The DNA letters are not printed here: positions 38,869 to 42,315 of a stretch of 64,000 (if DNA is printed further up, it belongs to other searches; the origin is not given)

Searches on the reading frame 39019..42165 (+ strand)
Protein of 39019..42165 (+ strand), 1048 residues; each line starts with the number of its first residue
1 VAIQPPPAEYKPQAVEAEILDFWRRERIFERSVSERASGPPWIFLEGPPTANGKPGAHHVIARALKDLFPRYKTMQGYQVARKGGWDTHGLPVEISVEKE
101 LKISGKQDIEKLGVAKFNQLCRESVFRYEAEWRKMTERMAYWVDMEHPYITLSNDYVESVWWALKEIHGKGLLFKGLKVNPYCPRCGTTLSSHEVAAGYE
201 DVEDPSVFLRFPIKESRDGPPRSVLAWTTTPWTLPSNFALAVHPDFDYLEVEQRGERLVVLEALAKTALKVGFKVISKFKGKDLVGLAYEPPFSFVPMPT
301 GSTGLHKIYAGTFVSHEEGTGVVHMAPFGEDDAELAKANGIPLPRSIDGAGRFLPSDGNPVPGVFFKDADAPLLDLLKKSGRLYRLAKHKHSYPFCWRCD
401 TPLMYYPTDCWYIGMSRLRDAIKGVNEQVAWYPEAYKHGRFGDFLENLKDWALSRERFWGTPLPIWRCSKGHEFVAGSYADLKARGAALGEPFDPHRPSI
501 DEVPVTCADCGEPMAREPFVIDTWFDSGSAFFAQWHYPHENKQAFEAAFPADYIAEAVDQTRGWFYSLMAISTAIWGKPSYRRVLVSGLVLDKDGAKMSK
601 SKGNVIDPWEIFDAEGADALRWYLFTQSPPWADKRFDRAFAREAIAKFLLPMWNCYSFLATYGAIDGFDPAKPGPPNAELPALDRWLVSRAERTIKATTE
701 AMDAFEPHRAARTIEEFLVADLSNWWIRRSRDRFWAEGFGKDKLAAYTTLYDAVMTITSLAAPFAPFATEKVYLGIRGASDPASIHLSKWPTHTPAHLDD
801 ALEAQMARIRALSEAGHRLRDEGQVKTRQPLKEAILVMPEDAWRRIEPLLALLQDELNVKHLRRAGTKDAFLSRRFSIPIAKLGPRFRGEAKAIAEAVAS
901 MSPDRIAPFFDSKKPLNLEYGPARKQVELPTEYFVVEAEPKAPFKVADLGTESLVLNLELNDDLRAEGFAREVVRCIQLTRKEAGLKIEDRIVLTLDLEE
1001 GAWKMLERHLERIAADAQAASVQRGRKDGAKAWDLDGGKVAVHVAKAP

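Call 25: search_protein_families(library=pfam, proteins=[window:39019-42165:+], max_evalue=0.001)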
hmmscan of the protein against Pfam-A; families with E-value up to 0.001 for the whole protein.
window:39019-42165:+ (1048 aa): 5 families
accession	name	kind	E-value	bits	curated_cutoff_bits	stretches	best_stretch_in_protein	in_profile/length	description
PF00133.28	tRNA-synt_1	-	1.7e-118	396.4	22.7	1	19-636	2-413/414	tRNA synthetases class I (I, L, M and V)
PF08264.19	Anticodon_1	-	9.7e-31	107.1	25.1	1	684-834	1-147/148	Anticodon-binding domain of tRNA ligase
PF19302.4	DUF5915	-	2.4e-27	96.2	27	1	853-1046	4-194/195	Domain of unknown function (DUF5915)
PF09334.17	tRNA-synt_1g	-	7.1e-17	61.7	20.1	1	582-639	313-369/391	tRNA synthetases class I (M)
PF01921.24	tRNA-synt_1f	-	0.00059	19.3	27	0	589-630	274-315/360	tRNA synthetases class I (K)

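Call 49: find_related_loci(query=window:39019-42162:+, collection=genome_contigs, flank=1000)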
Query window:39019-42162:+ (1048 aa) in genome_contigs; peptide patterns used: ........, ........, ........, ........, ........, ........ (x = any residue, [..] = any of these).
90 stretches matched a pattern; 68 encode a relative of the query (tblastn E <= 1e-3); 68 distinct loci.
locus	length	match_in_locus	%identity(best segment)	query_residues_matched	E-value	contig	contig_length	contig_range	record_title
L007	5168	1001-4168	44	15-1047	0e+0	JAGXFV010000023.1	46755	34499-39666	MAG: Actinomycetes bacterium isolate LH_M23 k141_816273, whole genome shotgun sequence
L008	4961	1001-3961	46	15-997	0e+0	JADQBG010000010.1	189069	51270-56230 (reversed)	MAG: Actinomycetota bacterium isolate Soudan_30 NODE_47_length_189069_cov_15.524416, whole genome shotgun sequence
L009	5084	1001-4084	42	16-1046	0e+0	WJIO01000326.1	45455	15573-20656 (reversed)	MAG: Candidatus Poribacteria bacterium isolate Bin_402 k141_3487813, whole genome shotgun sequence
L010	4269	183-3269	44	15-1048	0e+0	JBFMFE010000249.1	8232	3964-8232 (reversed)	MAG: bacterium isolate MAG263 MAG263_249, whole genome shotgun sequence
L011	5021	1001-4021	43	15-1025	0e+0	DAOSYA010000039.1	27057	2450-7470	MAG TPA_asm: bacterium isolate AMR_MDS_2097 NODE_1134_length_27057_cov_10.121472, whole genome shotgun sequence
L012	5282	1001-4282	41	1-1047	0e+0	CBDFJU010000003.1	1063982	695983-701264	MAG: Dehalococcoidia bacterium isolate 657d8e1c-b3ee-4bf2-81bf-5276bdb608e5 genome assembly, contig: contig_3, whole gen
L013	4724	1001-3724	47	15-862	0e+0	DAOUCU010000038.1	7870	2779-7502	MAG TPA_asm: Dehalococcoidia bacterium isolate H85_867 65040, whole genome shotgun sequence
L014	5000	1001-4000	43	10-996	0e+0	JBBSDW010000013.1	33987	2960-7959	MAG: Candidatus Kapaibacterium sp. isolate LS1_sbin.25 LS1_sbin.25_K_614281_L_33987_cov_11.4195, whole genome shotgun se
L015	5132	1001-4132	41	4-1026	0e+0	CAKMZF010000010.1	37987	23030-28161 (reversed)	uncultured Gammaproteobacteria bacterium isolate EG18N_Bin6 genome assembly, contig: NODE_75_length_37987_cov_10.620980,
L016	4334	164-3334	42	16-1047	0e+0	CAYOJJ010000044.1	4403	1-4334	MAG TPA_asm: uncultured Alphaproteobacteria bacterium isolate SRP262948_co1_66 genome assembly, contig: NODE_22881_lengt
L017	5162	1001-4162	42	14-1047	0e+0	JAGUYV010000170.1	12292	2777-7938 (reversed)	MAG: bacterium isolate DeMMO6_30 c_000000059048, whole genome shotgun sequence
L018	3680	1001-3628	46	10-870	0e+0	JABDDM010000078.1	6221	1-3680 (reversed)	MAG: Ignavibacteria bacterium isolate BWMinHeated_Nextera80_MAG5 3300020872.a:Ga0207148_1257, whole genome shotgun seque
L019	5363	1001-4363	38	8-1029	0e+0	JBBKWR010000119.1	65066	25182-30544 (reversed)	MAG: Flavobacteriaceae bacterium isolate metabat_bins.260 k119_1480980, whole genome shotgun sequence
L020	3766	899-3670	45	15-898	0e+0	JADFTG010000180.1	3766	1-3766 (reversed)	MAG: Chloroflexota bacterium isolate B9T1B11 B9T1B11_NODE6252, whole genome shotgun sequence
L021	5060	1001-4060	42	15-1047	0e+0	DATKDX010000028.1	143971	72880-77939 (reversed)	MAG TPA_asm: Dehalococcoidia bacterium isolate SMAG_U14484 k141_3258363, whole genome shotgun sequence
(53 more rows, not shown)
